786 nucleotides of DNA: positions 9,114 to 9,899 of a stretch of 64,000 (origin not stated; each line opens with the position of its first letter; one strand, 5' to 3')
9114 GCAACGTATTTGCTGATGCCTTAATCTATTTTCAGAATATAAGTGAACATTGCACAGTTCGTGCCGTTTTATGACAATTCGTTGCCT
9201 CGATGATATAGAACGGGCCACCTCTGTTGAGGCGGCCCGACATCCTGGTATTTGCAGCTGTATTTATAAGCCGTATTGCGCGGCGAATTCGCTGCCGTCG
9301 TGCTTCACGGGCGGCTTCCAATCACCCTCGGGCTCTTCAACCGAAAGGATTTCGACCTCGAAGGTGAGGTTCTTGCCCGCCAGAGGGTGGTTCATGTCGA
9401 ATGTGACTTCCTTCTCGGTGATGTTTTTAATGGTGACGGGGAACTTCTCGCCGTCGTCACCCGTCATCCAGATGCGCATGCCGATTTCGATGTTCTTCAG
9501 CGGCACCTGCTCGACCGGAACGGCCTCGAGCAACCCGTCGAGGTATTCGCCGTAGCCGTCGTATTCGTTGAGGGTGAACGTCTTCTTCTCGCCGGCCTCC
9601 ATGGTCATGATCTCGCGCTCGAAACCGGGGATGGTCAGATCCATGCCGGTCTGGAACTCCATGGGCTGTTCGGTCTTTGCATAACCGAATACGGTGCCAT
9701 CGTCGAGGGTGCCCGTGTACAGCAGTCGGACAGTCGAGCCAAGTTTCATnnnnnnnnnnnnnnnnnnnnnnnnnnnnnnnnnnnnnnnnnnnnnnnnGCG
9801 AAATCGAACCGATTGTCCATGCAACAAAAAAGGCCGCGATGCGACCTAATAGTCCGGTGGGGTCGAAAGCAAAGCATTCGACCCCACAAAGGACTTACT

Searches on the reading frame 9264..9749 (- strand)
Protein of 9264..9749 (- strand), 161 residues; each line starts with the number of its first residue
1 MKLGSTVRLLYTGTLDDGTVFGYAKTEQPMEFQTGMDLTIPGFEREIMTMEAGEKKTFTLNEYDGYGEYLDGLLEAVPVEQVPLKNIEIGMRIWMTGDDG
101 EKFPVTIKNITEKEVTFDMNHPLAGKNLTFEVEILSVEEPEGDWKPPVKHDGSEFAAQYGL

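Call 65: search_protein_families(library=pfam, proteins=[window:9264-9749:-], max_evalue=0.0001)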
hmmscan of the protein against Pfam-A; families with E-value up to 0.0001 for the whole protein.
window:9264-9749:- (161 aa): 1 family
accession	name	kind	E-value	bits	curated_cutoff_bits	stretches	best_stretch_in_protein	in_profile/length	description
PF00254.34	FKBP_C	-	1.9e-13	51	21.1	1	2-134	6-93/94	FKBP-type peptidyl-prolyl cis-trans isomerase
